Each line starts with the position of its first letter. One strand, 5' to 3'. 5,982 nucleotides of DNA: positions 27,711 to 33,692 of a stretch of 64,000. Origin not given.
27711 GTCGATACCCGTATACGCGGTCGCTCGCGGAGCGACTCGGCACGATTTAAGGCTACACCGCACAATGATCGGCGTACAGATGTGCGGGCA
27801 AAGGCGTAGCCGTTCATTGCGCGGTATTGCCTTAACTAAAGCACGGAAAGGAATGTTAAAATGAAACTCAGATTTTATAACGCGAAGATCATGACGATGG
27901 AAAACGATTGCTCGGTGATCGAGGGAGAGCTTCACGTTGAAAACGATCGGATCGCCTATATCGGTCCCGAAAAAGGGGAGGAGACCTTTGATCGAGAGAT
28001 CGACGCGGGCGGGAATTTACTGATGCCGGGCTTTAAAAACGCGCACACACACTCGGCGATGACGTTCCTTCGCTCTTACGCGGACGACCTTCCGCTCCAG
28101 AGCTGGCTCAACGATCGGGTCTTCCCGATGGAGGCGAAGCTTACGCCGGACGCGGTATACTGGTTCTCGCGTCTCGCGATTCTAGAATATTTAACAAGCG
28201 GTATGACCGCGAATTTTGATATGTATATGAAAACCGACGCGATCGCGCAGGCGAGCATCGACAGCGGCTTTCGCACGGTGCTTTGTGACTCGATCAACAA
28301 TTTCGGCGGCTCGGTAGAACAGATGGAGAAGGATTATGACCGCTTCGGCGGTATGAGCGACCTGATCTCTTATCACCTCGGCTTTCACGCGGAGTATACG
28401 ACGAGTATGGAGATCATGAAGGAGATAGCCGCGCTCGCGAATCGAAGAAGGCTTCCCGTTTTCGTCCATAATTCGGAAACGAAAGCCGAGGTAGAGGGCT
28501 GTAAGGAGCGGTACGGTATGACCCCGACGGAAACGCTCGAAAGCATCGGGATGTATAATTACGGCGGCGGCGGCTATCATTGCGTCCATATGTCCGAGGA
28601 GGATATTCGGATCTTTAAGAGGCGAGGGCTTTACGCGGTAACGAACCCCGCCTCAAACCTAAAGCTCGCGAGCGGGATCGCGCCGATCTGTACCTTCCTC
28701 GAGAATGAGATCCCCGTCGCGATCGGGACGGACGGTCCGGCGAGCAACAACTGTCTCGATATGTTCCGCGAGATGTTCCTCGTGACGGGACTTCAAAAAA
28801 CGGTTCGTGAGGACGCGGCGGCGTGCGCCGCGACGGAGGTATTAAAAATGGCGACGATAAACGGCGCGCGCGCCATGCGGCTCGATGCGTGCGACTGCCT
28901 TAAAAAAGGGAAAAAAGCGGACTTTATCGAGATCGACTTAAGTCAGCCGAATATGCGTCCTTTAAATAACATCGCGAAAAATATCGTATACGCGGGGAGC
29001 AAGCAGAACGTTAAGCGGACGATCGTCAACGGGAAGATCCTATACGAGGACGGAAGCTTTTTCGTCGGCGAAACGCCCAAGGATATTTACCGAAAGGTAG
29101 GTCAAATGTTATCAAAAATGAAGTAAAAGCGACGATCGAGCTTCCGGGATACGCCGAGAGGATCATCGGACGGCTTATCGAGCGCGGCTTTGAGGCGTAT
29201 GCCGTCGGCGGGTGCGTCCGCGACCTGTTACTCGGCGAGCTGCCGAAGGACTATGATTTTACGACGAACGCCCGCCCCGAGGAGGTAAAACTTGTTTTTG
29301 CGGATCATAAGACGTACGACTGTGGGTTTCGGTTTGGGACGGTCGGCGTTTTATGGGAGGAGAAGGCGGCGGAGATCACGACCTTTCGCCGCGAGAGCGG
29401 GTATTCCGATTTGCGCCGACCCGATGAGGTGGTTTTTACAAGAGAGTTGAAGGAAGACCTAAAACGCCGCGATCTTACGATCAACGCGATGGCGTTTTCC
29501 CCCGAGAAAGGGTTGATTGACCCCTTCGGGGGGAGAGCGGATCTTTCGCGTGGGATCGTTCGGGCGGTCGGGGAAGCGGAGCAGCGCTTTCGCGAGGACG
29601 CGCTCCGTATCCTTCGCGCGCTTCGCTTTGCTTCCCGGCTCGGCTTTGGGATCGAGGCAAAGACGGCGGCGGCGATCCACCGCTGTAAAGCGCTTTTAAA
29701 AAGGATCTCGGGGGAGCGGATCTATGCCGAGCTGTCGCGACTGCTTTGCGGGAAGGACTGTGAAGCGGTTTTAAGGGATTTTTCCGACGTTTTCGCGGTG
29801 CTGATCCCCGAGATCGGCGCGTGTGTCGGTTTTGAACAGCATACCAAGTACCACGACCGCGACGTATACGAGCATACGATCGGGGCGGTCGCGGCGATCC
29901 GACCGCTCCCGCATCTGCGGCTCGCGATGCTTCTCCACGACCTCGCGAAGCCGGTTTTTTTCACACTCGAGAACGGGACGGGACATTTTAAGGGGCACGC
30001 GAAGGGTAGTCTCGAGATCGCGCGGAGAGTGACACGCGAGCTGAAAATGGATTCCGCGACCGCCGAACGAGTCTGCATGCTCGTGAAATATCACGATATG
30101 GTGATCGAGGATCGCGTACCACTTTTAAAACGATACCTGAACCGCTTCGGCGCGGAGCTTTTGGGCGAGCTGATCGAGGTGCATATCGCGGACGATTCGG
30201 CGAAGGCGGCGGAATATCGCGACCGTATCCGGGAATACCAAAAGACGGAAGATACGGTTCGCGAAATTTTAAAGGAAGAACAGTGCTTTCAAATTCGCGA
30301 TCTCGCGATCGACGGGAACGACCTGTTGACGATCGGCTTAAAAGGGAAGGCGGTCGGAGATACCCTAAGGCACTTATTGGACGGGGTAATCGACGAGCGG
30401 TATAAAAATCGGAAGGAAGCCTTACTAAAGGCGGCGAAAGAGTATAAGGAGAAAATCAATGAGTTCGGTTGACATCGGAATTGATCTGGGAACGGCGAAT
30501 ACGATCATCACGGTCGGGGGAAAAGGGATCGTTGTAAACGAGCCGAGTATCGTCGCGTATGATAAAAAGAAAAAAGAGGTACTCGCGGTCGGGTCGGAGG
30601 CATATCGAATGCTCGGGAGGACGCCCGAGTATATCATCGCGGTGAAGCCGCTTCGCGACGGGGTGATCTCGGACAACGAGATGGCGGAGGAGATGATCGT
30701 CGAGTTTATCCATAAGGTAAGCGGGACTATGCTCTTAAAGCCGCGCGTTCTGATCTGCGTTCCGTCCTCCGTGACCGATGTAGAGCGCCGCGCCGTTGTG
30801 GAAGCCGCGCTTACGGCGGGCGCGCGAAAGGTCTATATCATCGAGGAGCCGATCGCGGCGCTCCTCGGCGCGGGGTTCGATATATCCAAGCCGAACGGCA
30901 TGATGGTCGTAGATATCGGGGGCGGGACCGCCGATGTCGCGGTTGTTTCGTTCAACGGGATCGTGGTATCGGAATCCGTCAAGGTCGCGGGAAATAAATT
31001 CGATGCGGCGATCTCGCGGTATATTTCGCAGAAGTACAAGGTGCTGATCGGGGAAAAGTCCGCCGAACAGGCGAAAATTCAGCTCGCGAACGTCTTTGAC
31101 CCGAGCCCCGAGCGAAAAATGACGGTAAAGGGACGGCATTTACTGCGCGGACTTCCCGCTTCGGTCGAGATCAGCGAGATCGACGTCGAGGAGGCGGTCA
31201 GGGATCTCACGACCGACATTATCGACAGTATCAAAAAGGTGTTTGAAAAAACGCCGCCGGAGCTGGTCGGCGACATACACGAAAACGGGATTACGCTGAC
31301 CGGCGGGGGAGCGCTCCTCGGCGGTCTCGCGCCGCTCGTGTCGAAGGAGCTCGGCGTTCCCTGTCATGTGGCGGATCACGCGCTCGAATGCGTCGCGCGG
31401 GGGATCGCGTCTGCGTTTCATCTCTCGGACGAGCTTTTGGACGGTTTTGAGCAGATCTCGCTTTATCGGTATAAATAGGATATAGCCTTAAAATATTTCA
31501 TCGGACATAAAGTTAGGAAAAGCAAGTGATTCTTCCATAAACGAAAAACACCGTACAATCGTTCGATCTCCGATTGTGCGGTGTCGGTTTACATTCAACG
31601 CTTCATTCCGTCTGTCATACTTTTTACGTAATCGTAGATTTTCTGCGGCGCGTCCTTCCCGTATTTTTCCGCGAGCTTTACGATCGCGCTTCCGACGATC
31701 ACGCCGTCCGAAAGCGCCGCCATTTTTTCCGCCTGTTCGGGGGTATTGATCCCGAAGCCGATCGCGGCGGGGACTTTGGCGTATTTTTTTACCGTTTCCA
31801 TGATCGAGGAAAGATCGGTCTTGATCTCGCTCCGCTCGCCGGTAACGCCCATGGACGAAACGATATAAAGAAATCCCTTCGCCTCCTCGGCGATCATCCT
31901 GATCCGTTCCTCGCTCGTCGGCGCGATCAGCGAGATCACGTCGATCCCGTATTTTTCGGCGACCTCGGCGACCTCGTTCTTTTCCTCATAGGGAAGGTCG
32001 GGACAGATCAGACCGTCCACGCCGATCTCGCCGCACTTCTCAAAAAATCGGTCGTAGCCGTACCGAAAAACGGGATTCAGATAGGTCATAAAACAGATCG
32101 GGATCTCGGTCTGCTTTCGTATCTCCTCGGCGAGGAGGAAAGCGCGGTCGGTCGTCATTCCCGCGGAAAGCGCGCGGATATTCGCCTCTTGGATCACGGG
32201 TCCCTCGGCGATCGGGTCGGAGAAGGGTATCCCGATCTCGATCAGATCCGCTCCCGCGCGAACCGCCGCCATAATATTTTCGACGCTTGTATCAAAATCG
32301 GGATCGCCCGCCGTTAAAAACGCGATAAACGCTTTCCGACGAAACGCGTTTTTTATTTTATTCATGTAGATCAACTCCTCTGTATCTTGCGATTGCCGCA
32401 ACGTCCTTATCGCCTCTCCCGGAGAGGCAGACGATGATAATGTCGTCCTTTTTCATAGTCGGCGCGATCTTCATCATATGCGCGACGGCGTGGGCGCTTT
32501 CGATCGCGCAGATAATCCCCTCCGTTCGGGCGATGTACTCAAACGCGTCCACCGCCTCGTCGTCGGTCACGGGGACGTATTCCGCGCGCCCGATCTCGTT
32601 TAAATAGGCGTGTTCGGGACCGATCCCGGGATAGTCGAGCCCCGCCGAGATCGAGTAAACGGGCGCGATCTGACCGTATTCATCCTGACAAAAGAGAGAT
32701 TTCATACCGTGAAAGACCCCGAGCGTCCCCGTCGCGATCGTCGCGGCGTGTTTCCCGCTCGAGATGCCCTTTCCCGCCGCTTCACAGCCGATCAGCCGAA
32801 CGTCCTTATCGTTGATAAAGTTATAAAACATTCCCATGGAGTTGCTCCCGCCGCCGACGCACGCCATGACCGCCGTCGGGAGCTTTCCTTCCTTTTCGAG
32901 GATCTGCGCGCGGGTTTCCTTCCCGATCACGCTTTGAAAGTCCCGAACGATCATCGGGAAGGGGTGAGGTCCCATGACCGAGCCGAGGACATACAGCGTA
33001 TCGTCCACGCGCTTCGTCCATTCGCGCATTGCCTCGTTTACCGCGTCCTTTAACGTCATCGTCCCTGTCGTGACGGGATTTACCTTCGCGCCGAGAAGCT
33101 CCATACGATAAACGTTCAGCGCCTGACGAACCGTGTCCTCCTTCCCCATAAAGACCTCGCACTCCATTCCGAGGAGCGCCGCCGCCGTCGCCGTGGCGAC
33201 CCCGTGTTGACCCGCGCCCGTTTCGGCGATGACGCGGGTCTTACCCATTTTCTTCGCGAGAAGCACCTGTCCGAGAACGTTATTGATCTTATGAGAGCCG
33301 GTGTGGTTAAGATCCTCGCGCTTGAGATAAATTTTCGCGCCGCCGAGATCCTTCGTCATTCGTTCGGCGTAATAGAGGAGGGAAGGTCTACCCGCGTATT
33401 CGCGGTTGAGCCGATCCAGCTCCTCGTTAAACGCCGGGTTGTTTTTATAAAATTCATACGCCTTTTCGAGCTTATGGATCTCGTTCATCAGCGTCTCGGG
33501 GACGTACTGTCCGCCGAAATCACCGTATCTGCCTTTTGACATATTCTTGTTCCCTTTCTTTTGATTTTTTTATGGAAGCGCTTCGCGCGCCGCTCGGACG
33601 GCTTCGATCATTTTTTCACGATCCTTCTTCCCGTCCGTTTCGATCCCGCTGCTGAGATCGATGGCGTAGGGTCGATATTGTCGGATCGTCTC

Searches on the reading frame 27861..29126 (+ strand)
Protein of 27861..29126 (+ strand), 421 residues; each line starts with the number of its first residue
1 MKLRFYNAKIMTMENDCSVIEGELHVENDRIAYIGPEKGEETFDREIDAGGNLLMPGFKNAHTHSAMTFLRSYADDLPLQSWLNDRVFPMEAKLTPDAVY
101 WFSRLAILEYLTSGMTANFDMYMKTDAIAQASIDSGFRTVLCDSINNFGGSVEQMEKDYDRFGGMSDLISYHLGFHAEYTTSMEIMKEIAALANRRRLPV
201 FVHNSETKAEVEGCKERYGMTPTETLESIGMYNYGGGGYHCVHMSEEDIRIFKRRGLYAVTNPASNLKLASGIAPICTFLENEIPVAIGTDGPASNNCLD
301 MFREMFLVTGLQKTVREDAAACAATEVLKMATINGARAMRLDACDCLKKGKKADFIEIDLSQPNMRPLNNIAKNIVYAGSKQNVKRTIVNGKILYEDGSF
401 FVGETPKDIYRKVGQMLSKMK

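Call 18: search_protein_families(library=pfam, proteins=[window:27861-29126:+])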
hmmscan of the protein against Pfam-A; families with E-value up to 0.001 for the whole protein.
window:27861-29126:+ (421 aa): 2 families
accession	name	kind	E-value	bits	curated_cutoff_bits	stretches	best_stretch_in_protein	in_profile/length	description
PF01979.26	Amidohydro_1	-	1.5e-55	189.2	25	1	54-394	2-345/345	Amidohydrolase family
PF07969.17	Amidohydro_3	-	1.1e-16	61.8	29.7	2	170-395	243-472/472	Amidohydrolase family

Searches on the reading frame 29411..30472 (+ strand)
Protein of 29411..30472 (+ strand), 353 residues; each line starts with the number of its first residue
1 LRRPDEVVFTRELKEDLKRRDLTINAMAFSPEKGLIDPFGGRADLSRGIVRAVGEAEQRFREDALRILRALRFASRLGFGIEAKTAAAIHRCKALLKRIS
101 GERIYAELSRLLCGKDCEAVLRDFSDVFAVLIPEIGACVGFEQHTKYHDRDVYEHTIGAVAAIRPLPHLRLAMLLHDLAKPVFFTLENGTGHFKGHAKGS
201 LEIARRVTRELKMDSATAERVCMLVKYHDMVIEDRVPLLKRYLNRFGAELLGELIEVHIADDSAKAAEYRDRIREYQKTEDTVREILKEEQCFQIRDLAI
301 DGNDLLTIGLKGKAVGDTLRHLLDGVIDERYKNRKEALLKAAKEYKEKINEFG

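Call 18: search_protein_families(library=pfam, proteins=[window:29411-30472:+])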
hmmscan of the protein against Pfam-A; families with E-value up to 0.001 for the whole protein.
window:29411-30472:+ (353 aa): 4 families
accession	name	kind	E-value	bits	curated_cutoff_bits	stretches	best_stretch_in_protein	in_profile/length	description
PF01743.26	PolyA_pol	-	3e-13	50.7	23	1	2-51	76-126/126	Poly A polymerase head domain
PF12627.12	PolyA_pol_RNAbd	-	5.7e-12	45.7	22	1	78-135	1-60/64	Probable RNA and SrmB- binding site of polymerase A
PF13735.12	tRNA_NucTran2_2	-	4.7e-10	40.1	27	1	202-342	22-149/149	tRNA nucleotidyltransferase domain 2 putative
PF01966.28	HD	-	5.7e-07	30.3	22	1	169-233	27-90/116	HD domain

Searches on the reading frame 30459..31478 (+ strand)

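Call 18: search_protein_families(library=pfam, proteins=[window:30459-31478:+])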
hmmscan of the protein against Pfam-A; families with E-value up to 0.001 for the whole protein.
window:30459-31478:+ (339 aa): 5 families
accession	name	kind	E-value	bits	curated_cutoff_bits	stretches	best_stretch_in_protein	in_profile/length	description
PF06723.19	MreB_Mbl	-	9.7e-128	426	27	1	4-321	2-320/327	MreB/Mbl protein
PF00012.26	HSP70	-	3.8e-18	65.5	20.6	1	97-317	136-369/599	Hsp70 protein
PF14450.12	FtsA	-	1.4e-10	42.1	31.8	1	149-306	1-111/127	Cell division protein FtsA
PF00022.25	Actin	-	2.8e-09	36.5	27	1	29-207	31-210/410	Actin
PF11104.14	PilM_2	-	0.00021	20.8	27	0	277-311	277-311/340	Type IV pilus assembly protein PilM;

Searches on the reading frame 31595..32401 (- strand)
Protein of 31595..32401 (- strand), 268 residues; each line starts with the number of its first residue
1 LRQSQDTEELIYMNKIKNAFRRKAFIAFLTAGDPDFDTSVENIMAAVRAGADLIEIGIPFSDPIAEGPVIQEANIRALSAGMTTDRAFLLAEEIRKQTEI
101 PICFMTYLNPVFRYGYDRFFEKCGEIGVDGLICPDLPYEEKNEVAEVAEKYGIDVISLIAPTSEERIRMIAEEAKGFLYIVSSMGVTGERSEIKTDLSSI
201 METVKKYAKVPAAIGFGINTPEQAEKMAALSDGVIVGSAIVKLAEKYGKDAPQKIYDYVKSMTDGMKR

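Call 18: search_protein_families(library=pfam, proteins=[window:31595-32401:-])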
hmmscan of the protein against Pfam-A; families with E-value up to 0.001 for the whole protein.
window:31595-32401:- (268 aa): 2 families
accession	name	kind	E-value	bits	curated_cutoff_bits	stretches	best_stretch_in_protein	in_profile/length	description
PF00290.26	Trp_syntA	-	5.8e-90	301.2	27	1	19-256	6-245/259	Tryptophan synthase alpha chain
PF01884.23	PcrB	-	5e-05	23.3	23.9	0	190-243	161-214/226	PcrB family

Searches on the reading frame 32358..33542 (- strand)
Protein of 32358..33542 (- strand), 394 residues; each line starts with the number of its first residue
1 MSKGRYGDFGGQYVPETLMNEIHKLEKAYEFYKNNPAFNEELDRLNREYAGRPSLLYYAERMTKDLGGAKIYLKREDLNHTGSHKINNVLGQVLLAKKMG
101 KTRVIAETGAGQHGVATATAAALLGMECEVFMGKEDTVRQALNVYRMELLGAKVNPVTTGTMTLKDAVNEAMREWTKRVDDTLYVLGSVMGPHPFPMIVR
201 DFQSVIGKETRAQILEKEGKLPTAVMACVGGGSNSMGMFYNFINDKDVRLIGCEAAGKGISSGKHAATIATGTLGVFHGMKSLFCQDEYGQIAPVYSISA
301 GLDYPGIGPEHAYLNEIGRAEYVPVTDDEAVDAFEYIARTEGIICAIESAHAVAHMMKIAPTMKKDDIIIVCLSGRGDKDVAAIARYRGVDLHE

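Call 18: search_protein_families(library=pfam, proteins=[window:32358-33542:-])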
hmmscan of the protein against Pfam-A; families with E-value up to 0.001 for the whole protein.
window:32358-33542:- (394 aa): 1 family
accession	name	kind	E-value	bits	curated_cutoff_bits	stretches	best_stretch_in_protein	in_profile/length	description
PF00291.31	PALP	-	2.2e-41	142.6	35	1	51-375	5-295/295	Pyridoxal-phosphate dependent enzyme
